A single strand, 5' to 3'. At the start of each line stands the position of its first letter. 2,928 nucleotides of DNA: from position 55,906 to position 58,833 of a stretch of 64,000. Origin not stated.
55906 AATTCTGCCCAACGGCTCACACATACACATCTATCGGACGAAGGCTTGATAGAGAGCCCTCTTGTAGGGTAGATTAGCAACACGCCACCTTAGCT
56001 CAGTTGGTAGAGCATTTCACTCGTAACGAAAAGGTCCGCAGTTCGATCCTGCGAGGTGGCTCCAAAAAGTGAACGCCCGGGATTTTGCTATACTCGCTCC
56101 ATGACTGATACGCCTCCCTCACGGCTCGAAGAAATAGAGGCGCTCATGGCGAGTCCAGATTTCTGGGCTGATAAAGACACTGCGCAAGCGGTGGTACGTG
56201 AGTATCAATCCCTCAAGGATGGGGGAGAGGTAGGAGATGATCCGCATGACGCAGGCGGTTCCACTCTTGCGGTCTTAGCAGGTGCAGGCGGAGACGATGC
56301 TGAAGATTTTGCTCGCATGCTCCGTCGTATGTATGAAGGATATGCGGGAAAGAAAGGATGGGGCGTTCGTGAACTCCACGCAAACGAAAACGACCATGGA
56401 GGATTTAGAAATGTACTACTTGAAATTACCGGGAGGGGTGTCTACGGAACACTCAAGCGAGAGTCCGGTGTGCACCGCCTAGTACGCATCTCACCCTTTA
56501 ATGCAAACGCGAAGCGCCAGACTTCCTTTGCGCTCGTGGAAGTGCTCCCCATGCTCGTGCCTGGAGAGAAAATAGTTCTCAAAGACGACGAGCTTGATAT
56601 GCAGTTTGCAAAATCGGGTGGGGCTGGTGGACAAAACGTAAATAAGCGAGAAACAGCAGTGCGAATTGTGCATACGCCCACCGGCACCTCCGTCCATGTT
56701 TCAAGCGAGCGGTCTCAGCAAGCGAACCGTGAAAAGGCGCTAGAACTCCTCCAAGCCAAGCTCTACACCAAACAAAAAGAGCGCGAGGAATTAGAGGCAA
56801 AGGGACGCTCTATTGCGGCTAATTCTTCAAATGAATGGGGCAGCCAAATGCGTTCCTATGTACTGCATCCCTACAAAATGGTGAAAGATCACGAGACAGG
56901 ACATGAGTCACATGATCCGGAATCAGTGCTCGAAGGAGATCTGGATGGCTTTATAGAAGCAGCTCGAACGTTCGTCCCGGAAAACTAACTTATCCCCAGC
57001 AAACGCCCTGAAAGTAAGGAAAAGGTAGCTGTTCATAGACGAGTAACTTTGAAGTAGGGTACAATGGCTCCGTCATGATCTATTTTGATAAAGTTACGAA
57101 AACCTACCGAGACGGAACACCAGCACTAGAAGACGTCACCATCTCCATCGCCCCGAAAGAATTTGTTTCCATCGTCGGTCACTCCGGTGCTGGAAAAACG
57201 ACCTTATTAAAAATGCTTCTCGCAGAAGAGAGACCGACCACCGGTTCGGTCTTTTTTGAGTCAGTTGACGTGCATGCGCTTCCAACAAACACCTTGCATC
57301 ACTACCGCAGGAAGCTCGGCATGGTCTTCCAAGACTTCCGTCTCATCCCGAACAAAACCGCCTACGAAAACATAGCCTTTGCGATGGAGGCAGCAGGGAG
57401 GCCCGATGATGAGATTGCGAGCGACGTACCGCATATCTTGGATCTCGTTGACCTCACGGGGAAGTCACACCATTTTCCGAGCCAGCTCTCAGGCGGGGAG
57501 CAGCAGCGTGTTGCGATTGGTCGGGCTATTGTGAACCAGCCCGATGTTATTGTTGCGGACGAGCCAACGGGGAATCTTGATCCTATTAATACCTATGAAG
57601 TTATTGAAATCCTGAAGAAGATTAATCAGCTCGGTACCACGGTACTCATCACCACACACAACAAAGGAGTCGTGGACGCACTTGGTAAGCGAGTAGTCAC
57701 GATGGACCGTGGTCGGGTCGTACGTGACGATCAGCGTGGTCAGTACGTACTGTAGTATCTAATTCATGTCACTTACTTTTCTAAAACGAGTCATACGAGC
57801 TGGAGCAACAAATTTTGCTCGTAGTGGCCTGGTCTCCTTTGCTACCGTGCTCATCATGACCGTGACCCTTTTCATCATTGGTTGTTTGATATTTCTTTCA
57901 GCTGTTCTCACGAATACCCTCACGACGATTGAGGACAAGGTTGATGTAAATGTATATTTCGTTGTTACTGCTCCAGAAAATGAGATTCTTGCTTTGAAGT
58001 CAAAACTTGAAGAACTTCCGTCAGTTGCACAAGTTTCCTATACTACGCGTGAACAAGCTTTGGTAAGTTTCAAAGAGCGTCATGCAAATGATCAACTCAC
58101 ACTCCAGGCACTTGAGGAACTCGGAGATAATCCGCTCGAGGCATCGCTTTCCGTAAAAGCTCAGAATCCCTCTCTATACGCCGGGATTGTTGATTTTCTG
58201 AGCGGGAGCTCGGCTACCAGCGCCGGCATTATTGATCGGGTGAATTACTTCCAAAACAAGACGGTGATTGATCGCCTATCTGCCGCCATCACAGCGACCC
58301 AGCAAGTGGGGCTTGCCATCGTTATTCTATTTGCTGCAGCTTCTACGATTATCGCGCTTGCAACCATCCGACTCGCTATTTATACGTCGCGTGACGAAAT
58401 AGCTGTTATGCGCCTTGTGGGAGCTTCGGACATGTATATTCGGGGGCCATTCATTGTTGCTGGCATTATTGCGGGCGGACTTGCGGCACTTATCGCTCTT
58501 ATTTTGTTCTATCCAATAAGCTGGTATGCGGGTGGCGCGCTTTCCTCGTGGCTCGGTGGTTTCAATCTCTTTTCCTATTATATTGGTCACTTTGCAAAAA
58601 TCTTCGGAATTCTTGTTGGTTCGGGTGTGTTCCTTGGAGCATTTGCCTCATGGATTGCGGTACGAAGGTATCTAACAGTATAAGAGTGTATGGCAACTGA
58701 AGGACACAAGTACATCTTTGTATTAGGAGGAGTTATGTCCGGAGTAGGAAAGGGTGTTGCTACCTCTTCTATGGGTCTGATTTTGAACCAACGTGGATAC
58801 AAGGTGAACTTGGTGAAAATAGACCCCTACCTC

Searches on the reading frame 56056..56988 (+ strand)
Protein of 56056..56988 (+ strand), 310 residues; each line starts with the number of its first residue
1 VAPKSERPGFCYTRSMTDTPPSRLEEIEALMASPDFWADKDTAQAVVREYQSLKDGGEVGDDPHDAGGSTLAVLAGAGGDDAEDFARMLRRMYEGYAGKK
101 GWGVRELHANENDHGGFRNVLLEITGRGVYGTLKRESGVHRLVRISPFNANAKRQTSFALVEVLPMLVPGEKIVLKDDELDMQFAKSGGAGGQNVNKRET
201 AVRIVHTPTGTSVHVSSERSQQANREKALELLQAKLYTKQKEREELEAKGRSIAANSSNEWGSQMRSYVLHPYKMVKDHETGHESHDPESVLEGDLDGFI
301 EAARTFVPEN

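Call 10: search_protein_families(library=pfam, proteins=[window:56056-56988:+])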
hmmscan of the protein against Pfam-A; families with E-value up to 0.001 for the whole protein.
window:56056-56988:+ (310 aa): 2 families
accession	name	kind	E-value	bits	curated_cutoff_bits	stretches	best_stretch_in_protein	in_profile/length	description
PF03462.23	PCRF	-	6.8e-40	137.4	24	1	61-161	94-194/194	PCRF domain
PF00472.26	RF-1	-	3.3e-33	114.5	35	1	173-279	5-115/116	RF-1 domain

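Call 13: find_homologous_proteins(query=window:56101-56985:+, max_evalue=1e-30)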
Query window:56101-56985:+ (295 aa): 8000 proteins with E <= 1e-30 among 8000 candidates; the best 120 are listed.
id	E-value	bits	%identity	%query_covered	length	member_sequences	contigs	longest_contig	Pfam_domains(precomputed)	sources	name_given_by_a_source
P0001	3.7e-193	658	100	100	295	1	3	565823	PF03462.24,PF00472.27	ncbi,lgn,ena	ncbi:MAG: PCRF domain-containing protein [Patescibacteria group bacterium]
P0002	4.1e-156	536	85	95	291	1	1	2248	PF03462.24,PF00472.27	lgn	-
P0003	2.5e-154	531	84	98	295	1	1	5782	PF03462.24,PF00472.27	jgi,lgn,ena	-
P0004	3.6e-153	527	81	99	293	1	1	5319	PF03462.24,PF00472.27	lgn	-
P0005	4.2e-153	526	82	94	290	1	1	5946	PF03462.24,PF00472.27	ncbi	-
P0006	4.6e-153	526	84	97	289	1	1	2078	PF03462.24,PF00472.27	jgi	jgi:peptide chain release factor 2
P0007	9.3e-153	525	83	95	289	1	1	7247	PF03462.24,PF00472.27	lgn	-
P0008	9.4e-153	525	83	98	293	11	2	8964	PF03462.24,PF00472.27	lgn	-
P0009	3.9e-152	523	84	95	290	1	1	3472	PF03462.24,PF00472.27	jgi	jgi:peptide chain release factor 2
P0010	4.8e-152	523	84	92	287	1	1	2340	PF03462.24,PF00472.27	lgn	-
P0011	1.0e-151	522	85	95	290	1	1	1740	PF03462.24,PF00472.27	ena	-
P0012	2.5e-151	521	83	95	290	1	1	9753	PF03462.24,PF00472.27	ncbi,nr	ncbi:MAG: Peptide chain release factor 2 [Parcubacteria group bacterium]|nr:Peptide chain release fa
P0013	3.0e-151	520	83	94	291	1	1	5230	PF03462.24,PF00472.27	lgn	-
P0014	2.1e-150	518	81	93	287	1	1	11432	PF03462.24,PF00472.27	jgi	jgi:peptide chain release factor 2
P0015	3.1e-150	517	80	99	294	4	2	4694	PF03462.24,PF00472.27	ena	-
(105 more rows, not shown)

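Call 14: find_related_loci(query=window:56101-56985:+, collection=genome_contigs, flank=4000)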
Query window:56101-56985:+ (295 aa) in genome_contigs; peptide patterns used: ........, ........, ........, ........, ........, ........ (x = any residue, [..] = any of these).
258 stretches matched a pattern; 203 encode a relative of the query (tblastn E <= 1e-3); the best 80 are kept; 80 distinct loci.
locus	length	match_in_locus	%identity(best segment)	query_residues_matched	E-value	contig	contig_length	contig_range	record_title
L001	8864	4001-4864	83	1-290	3e-161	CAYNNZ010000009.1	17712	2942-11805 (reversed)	MAG TPA_asm: uncultured Candidatus Saccharibacteria bacterium isolate SRP170004_co1_499 genome assembly, contig: NODE_49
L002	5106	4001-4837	83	8-288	4e-161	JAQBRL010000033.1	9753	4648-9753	MAG: Parcubacteria group bacterium isolate RYN_398 scaffold_1737274, whole genome shotgun sequence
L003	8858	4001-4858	81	1-288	2e-158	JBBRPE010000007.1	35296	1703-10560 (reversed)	MAG: Candidatus Paceibacteria bacterium isolate La1_metabat2.398 LA1C_B2.398_k141_2710032L_35296_cov_15.0000, whole geno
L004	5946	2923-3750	82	8-285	8e-154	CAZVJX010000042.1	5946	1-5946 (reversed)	MAG TPA_asm: uncultured Candidatus Saccharibacteria bacterium isolate SRP193066_co1_81 genome assembly, contig: NODE_118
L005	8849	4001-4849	82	4-288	6e-149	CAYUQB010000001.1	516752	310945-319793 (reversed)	MAG TPA_asm: uncultured Candidatus Saccharibacteria bacterium isolate binchicken_co110_140 genome assembly, contig: NODE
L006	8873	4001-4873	75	1-294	2e-148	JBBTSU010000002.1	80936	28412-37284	MAG: Patescibacteria group bacterium isolate H41-bin080 H41_bin080_000000000002, whole genome shotgun sequence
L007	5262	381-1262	74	1-293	2e-148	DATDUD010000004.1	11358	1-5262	MAG TPA_asm: Candidatus Paceibacterota bacterium isolate SMAG_U8048 k141_319200, whole genome shotgun sequence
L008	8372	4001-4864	75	1-290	2e-147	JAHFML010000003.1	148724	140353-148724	MAG: bacterium isolate nzgw456 NODE_40_length_148725_cov_22.862971, whole genome shotgun sequence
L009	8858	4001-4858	76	4-288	1e-147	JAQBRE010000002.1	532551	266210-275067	MAG: Parcubacteria group bacterium isolate RYN_391 scaffold_1968775, whole genome shotgun sequence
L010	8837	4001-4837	77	8-288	2e-147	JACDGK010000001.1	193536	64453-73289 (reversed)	MAG: Patescibacteria group bacterium isolate MGR_bin410 SD2908_NODE_14_length_193536_cov_3.760611, whole genome shotgun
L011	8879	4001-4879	71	1-295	2e-147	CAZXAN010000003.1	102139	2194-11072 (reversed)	MAG TPA_asm: uncultured Candidatus Saccharibacteria bacterium isolate ERP113451_co1_173 genome assembly, contig: NODE_10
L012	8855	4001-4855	77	1-288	2e-147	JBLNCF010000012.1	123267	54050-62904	MAG: Bacillota bacterium isolate MAG132 PRJNA950955_bin39_renamed_11, whole genome shotgun sequence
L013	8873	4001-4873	74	1-293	3e-146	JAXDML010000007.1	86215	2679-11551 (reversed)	MAG: Candidatus Parcubacteria bacterium isolate BP_640 scaffold_4480724, whole genome shotgun sequence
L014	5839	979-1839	74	1-289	2e-146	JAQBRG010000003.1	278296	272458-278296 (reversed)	MAG: Parcubacteria group bacterium isolate RYN_393 scaffold_77704, whole genome shotgun sequence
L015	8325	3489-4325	76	8-288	3e-146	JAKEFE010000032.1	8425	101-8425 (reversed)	MAG: Candidatus Parcubacteria bacterium isolate PMV_2.56 PMV_2.56.k101_2846779, whole genome shotgun sequence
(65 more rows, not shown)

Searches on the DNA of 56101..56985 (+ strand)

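Call 19: search_rna_families(sources=[L018, L021, L026, L040, L044, L054, L056, L058, L059, L061, L062, L065, L073], threshold=gathering)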
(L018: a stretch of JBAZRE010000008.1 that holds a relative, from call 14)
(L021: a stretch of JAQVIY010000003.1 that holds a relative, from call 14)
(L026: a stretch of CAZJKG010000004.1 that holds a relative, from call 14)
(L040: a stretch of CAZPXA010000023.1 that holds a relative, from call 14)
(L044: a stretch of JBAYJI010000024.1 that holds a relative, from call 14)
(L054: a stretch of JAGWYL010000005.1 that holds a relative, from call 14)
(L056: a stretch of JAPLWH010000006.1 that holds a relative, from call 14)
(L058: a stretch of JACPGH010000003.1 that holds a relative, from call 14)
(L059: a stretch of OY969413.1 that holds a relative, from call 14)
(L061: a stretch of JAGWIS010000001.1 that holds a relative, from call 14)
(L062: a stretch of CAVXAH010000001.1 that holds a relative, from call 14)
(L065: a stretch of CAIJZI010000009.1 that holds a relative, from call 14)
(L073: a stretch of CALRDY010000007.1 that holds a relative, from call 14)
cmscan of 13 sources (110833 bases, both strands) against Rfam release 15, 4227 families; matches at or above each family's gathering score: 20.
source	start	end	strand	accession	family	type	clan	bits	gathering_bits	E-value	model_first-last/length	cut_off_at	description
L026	1928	2001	+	RF00005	tRNA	Gene; tRNA;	CL00001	70.2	29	4.8e-13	1-71/71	no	tRNA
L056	3314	3386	+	RF00005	tRNA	Gene; tRNA;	CL00001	69.9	29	5.9e-13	1-71/71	no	tRNA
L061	3176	3247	+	RF00005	tRNA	Gene; tRNA;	CL00001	69.6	29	6.8e-13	1-71/71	no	tRNA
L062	1227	1300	+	RF00005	tRNA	Gene; tRNA;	CL00001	69.5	29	7.3e-13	1-71/71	no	tRNA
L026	3909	3981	+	RF00005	tRNA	Gene; tRNA;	CL00001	69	29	1e-12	1-71/71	no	tRNA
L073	2590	2662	+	RF00005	tRNA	Gene; tRNA;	CL00001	68.6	29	1.3e-12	1-71/71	no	tRNA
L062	873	946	-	RF00005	tRNA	Gene; tRNA;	CL00001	68.3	29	1.6e-12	1-71/71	no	tRNA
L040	1528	1602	+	RF00005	tRNA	Gene; tRNA;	CL00001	67.6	29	2.5e-12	1-71/71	no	tRNA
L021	3560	3632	+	RF00005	tRNA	Gene; tRNA;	CL00001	67.2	29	3.2e-12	1-71/71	no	tRNA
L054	3867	3939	+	RF00005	tRNA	Gene; tRNA;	CL00001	66.2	29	5.9e-12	1-71/71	no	tRNA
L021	79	150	-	RF00005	tRNA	Gene; tRNA;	CL00001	65.3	29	1e-11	1-71/71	no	tRNA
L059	3899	3971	+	RF00005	tRNA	Gene; tRNA;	CL00001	64.1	29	2.3e-11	1-71/71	no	tRNA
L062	3192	3264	+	RF00005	tRNA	Gene; tRNA;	CL00001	63.7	29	3e-11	1-71/71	no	tRNA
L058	3306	3378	+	RF00005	tRNA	Gene; tRNA;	CL00001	62.6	29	5.7e-11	1-71/71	no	tRNA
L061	3877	3949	+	RF00005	tRNA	Gene; tRNA;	CL00001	62.2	29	7.6e-11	1-71/71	no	tRNA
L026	1677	1750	+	RF00005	tRNA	Gene; tRNA;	CL00001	61.7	29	1.1e-10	1-71/71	no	tRNA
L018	3316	3388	+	RF00005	tRNA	Gene; tRNA;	CL00001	59.8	29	3.5e-10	1-71/71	no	tRNA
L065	3293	3365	+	RF00005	tRNA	Gene; tRNA;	CL00001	59.8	29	3.4e-10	1-71/71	no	tRNA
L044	1672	1744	+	RF00005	tRNA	Gene; tRNA;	CL00001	58.3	29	9.2e-10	1-71/71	no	tRNA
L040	1376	1447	+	RF00005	tRNA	Gene; tRNA;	CL00001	55.3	29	6e-09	1-71/71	no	tRNA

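Call 50: search_rna_families(source=L061, start=150, end=520, threshold=evalue, max_evalue=10, show_alignments=1)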
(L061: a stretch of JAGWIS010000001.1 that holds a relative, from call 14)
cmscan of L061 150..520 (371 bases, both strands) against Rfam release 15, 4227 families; matches with E-value up to 10: 8.
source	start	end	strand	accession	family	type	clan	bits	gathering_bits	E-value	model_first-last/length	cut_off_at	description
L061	237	434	+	RF00028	Intron_gpI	Intron;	-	31.6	50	1.9e-06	1-253/253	no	Group I catalytic intron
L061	474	520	+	RF03364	mir-427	Gene; miRNA;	-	19.7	70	0.25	1-68/69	3'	mir-427 microRNA precursor family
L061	229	266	+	RF01322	CRISPR-DR9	Gene; CRISPR;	-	15.3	45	1.5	1-37/37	no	CRISPR RNA direct repeat element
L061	245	266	+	RF01369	CRISPR-DR56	Gene; CRISPR;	-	15.1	35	4.2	1-37/37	no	CRISPR RNA direct repeat element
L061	195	248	+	RF00005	tRNA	Gene; tRNA;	CL00001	14.2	29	4.3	1-71/71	no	tRNA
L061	489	503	-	RF01370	CRISPR-DR57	Gene; CRISPR;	-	13.5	39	4.9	8-22/37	no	CRISPR RNA direct repeat element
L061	422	479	+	RF00005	tRNA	Gene; tRNA;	CL00001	13.4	29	6.8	1-71/71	no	tRNA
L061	472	520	-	RF02502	Atu_C8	Gene; sRNA;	-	13.3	50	9.8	75-122/122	5'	Rhizobiales sRNA Atu_C8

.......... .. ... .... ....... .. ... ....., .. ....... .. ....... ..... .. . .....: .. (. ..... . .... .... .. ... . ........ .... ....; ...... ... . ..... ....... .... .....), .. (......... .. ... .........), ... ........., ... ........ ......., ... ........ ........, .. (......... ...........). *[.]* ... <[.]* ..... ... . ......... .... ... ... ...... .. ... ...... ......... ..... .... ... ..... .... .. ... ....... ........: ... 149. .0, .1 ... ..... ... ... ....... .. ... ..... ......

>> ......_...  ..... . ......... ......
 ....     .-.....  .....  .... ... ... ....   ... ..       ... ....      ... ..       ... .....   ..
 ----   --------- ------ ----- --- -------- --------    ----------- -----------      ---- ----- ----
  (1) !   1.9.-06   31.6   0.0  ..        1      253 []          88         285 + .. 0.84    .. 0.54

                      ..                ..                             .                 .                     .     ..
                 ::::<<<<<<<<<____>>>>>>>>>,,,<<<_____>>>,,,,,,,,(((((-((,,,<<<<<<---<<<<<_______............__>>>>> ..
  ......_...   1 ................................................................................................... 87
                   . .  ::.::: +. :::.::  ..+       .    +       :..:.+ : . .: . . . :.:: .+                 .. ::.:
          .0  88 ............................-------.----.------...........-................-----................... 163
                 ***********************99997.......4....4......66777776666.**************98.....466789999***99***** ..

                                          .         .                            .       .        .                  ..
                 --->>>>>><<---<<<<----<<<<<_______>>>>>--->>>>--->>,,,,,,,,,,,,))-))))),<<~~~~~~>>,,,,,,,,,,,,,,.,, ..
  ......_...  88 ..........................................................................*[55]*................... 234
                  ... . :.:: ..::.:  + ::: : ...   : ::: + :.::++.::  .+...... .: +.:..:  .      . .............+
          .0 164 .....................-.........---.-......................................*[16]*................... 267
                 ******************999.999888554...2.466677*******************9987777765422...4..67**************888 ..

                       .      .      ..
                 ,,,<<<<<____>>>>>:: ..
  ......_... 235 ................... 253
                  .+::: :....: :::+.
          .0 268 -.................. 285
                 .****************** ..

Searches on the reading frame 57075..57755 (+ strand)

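Call 10: search_protein_families(library=pfam, proteins=[window:57075-57755:+])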
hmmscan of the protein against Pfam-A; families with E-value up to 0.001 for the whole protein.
window:57075-57755:+ (226 aa): 9 families
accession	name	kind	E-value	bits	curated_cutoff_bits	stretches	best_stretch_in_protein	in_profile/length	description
PF00005.33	ABC_tran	-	1.7e-35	123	25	1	18-165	1-136/137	ABC transporter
PF13304.12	AAA_21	-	2.2e-07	31.7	27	1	138-201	238-304/304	AAA domain, putative AbiEii toxin, Type IV TA system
PF13175.12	AAA_15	-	7e-05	23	32.1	0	18-49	14-47/374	AAA ATPase domain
PF02463.25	SMC_N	-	8.3e-05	22.6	40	0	123-203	122-205/220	RecF/RecN/SMC N terminal domain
PF13401.12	AAA_22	-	0.00013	22.7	27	1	28-58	5-33/130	AAA domain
PF03193.22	RsgA_GTPase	-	0.0003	21.1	30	0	19-59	98-137/174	RsgA GTPase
PF20720.3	nSTAND3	-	0.00031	20.9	27.2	1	15-51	4-40/155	Novel STAND NTPase 3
PF19993.5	DO-GTPase2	-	0.00065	19.9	27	1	30-69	2-43/226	Double-GTPase 2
PF13191.12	AAA_16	-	0.00097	20.1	32.6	0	27-67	24-63/167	AAA ATPase domain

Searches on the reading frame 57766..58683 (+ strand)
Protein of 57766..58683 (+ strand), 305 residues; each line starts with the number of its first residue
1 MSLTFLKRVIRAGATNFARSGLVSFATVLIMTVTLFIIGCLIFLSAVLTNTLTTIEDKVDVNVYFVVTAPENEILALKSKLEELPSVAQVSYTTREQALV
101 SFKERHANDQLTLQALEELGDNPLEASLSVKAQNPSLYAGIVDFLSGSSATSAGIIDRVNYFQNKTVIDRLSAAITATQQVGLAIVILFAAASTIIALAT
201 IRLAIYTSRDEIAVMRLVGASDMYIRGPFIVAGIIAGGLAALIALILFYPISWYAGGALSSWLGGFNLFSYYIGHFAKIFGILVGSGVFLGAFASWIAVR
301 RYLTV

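Call 10: search_protein_families(library=pfam, proteins=[window:57766-58683:+])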
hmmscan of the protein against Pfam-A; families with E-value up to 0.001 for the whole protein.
window:57766-58683:+ (305 aa): 2 families
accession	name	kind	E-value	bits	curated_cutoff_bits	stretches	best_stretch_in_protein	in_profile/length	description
PF18075.7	FtsX_ECD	-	1.5e-14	54.8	23.5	1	59-147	1-89/96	FtsX extracellular domain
PF02687.27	FtsX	-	2.8e-08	34.3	25.5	1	184-303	2-116/120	FtsX-like permease C-terminal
